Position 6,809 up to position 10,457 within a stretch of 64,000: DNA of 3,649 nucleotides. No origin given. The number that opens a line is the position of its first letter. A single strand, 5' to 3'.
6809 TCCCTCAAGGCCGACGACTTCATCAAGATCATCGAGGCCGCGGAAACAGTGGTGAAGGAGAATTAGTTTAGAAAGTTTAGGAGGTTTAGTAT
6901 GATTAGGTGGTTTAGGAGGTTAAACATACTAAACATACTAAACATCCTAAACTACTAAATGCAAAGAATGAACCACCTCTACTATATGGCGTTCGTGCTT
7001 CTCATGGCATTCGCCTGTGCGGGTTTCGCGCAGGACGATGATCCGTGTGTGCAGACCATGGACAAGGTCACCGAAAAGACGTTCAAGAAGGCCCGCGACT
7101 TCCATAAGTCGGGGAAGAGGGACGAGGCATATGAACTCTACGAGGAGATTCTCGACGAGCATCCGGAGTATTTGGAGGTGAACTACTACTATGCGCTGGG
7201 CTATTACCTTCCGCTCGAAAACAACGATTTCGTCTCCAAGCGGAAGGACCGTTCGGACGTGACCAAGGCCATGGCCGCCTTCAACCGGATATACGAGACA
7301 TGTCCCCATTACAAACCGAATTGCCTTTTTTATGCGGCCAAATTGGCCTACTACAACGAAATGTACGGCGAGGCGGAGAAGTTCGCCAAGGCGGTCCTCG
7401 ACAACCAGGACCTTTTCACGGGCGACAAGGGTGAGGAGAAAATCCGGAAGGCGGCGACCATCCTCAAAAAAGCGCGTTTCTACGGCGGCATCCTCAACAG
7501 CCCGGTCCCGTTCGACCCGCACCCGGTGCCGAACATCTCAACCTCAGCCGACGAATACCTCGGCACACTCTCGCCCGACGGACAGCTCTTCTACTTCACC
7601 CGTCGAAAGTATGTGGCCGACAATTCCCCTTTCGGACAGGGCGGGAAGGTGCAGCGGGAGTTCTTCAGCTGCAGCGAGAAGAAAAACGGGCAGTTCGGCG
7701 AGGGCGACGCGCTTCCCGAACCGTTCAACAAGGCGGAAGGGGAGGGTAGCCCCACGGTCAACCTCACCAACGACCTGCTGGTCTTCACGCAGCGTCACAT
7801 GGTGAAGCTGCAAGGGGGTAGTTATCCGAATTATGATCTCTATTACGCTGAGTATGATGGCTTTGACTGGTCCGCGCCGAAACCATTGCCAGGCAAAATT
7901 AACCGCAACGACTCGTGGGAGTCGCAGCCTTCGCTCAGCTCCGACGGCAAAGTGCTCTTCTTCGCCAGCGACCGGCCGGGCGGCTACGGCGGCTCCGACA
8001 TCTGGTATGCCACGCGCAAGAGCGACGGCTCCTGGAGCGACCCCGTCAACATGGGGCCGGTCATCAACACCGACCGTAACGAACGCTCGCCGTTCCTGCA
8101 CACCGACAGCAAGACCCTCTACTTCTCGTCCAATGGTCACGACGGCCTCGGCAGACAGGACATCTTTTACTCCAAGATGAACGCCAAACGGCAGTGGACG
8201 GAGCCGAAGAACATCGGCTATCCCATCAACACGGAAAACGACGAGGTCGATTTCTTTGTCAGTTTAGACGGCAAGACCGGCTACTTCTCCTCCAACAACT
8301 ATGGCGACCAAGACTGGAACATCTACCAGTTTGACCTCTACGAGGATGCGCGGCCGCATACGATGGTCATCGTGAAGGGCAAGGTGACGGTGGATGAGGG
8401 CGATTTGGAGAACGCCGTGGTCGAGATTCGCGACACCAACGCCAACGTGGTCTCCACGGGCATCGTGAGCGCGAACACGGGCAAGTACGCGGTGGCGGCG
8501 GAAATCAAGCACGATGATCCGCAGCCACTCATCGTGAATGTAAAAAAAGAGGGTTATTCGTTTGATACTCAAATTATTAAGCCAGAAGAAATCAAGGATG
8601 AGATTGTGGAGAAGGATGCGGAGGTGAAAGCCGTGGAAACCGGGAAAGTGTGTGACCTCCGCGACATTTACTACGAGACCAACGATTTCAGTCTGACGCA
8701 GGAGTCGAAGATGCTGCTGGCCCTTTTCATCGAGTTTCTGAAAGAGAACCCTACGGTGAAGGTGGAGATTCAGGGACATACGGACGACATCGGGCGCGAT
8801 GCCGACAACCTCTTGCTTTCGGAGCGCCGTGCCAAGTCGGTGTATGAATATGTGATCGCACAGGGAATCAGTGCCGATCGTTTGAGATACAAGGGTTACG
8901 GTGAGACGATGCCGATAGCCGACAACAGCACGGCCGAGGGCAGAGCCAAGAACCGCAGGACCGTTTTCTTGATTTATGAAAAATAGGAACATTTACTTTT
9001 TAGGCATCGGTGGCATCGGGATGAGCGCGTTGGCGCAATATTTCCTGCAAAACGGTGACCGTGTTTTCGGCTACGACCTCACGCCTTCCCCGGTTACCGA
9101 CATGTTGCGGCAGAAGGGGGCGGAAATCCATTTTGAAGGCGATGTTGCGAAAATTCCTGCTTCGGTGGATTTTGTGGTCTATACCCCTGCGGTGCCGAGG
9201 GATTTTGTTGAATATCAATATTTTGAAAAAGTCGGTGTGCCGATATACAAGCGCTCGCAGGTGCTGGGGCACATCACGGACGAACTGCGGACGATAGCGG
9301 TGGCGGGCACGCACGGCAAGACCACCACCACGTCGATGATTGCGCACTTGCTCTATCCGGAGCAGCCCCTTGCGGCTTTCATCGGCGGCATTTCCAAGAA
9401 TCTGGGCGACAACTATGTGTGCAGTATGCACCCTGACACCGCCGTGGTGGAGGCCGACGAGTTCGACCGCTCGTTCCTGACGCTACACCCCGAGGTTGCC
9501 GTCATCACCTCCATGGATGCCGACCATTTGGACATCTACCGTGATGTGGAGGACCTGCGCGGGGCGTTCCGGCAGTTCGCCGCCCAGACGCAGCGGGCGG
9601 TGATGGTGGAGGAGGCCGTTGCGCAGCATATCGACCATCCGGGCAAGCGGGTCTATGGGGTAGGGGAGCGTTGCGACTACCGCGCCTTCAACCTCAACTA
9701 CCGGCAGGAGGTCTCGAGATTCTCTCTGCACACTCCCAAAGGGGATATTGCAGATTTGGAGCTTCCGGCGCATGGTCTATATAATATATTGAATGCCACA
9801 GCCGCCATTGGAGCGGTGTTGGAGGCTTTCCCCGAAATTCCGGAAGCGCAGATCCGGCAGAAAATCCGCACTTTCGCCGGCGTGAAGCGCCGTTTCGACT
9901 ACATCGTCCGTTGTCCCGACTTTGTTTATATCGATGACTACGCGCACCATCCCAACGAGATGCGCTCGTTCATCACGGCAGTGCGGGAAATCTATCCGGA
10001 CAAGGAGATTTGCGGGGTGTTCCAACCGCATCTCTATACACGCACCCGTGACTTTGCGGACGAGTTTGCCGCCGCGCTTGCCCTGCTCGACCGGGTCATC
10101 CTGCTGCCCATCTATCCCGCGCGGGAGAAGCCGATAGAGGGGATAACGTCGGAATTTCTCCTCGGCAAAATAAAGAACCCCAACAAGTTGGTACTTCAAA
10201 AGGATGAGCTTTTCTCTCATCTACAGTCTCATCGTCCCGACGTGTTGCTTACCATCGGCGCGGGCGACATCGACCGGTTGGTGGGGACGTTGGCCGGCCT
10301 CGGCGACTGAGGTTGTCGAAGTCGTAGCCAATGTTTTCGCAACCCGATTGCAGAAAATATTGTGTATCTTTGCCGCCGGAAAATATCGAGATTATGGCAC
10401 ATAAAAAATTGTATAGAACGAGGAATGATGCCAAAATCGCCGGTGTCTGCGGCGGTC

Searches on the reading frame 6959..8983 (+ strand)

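Call 63: search_protein_families(library=ncbifam, proteins=[window:6959-8983:+], max_evalue=0.00001)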
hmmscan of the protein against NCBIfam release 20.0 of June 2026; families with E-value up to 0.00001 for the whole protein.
window:6959-8983:+ (675 aa): 36 families (the best 25 are shown)
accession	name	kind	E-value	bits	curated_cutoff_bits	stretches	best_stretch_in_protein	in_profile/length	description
NF053607.1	CHU_0125_OmpA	equivalog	1.6e-82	278.1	620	1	40-674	21-638/639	CHU_0125 family OmpA-like outer membrane integrity protein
NF052230.1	T9SS_PorE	exception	3e-68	230.6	600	1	102-652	74-599/648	PorE family type IX secretion system protein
NF053611.1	YiaD_Gzip_OmpA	equivalog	1.8e-31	109.5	175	1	543-668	76-202/206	YiaD family glycine zipper/OmpA-like lipoprotein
NF053612.1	anchor_PA1041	equivalog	4.1e-29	102.2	250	1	547-670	110-233/236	PA1041 family peptidoglycan-binding anchor lipoprotein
NF053613.1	OMP_toxin_LptF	equivalog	3e-24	86.1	400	1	551-668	124-241/256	lipotoxin F family OmpA-related lipoprotein LptF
TIGR02802.1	Pal_lipo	equivalog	2.9e-23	82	125.35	1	570-671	2-103/104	peptidoglycan-associated lipoprotein Pal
NF045787.1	OmpABordt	equivalog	2e-22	79.8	200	1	553-668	70-185/194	outer membrane protein OmpA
NF053585.1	OMP_LP_YfiB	equivalog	2e-21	76.5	128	1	570-672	58-160/163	outer membrane lipoprotein YfiB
NF033763.1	exchanger_TraB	exception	7.9e-18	63.7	700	1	559-672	383-497/522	outer membrane exchange protein TraB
NF006541.1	PRK09038.1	equivalog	1.4e-17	64.2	283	1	550-673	122-249/253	flagellar motor protein MotD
NF007804.1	PRK10510.1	equivalog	1.9e-17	63.4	307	1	593-668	137-212/219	OmpA family lipoprotein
TIGR03350.1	type_VI_ompA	equivalog_domain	4.3e-17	62.3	139.8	1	572-669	34-134/137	type VI secretion system protein TssL, long form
TIGR03789.1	pdsO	hypoth_equivalog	2.2e-16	60.3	152.2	1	584-669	155-240/243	sortase-associated OmpA-like protein PdsO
NF005999.0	PRK08126.1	subfamily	1.1e-15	57.4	571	1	601-668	355-426/432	hypothetical protein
NF047620.1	FlgprotMotYVib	equivalog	1.2e-15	58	400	1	570-670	163-264/271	flagellar protein MotY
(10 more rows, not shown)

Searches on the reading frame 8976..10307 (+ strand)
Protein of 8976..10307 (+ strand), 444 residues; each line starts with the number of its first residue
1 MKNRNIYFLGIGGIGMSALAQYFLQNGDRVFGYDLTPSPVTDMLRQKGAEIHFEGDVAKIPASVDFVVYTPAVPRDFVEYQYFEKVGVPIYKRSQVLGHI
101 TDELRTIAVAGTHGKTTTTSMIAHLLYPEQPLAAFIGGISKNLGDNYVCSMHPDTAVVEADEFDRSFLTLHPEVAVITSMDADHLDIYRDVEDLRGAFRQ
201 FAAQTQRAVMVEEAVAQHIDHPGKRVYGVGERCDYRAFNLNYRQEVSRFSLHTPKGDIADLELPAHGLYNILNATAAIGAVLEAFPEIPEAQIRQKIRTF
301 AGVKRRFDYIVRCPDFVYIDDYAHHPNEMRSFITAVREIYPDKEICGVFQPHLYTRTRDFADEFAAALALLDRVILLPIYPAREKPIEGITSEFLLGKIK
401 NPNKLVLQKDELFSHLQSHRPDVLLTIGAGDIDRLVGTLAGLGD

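Call 63: search_protein_families(library=ncbifam, proteins=[window:8976-10307:+], max_evalue=0.00001)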
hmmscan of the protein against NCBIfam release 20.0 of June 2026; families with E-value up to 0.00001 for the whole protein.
window:8976-10307:+ (444 aa): 21 families
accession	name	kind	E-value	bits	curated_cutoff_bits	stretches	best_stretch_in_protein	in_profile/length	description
TIGR01082.1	murC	equivalog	1.8e-112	376.7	335.1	1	5-435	1-444/449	UDP-N-acetylmuramate--L-alanine ligase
NF011171.0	PRK14573.1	equivalog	1.7e-68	231.3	1015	1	2-436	3-441/809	bifunctional UDP-N-acetylmuramate--L-alanine ligase/D-alanine--D-alanine ligase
NF053645.1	pMurC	equivalog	3e-32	112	560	2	232-342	285-391/492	pseudomurein biosynthesis peptide ligase pMurC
TIGR01081.1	mpl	equivalog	7.5e-30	104.3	388.7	1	6-377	2-385/448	UDP-N-acetylmuramate:L-alanyl-gamma-D-glutamyl-meso-diaminopimelate ligase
TIGR01087.1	murD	equivalog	1.1e-27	97.2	211.95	1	6-321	2-322/441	UDP-N-acetylmuramoyl-L-alanine--D-glutamate ligase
NF001126.0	PRK00139.1-4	equivalog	3.7e-26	91.7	373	1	173-345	195-371/486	UDP-N-acetylmuramoyl-L-alanyl-D-glutamate--2,6-diaminopimelate ligase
TIGR01085.1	murE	subfamily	4.6e-25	88.5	257.3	2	173-343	179-359/472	UDP-N-acetylmuramyl-tripeptide synthetase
NF001124.0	PRK00139.1-2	equivalog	6.9e-20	71.2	476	1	172-345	199-379/500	UDP-N-acetylmuramoyl-L-alanyl-D-glutamate--2,6-diaminopimelate ligase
NF053648.1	pMurE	equivalog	5.9e-16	58.2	600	1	170-340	188-352/464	pseudomurein biosynthesis peptide ligase pMurE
TIGR01143.1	murF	subfamily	8.4e-16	57.9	288.6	1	104-342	74-324/418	UDP-N-acetylmuramoyl-tripeptide--D-alanyl-D-alanine ligase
NF008896.0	PRK11929.1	equivalog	2.7e-15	55.3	1023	1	173-349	203-391/965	bifunctional UDP-N-acetylmuramoyl-L-alanyl-D-glutamate--2,6-diaminopimelate ligase MurE/UDP-N-acetylmuramoyl-tripeptide--D-alanyl-D-alanine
NF010628.0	PRK14022.1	equivalog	2.3e-12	46.4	536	1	172-394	201-418/483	UDP-N-acetylmuramoyl-L-alanyl-D-glutamate--L-lysine ligase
NF001123.0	PRK00139.1-1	equivalog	6.5e-11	41.6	586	0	170-340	195-374/493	UDP-N-acetylmuramoyl-L-alanyl-D-glutamate--2,6-diaminopimelate ligase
NF053647.1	pMurD2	equivalog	2.7e-10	39.7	550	1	56-219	57-221/405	pseudomurein biosynthesis peptide ligase pMurD2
NF053646.1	pMurD1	equivalog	7.4e-10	38.1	610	0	44-126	48-131/465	pseudomurein biosynthesis peptide ligase pMurD1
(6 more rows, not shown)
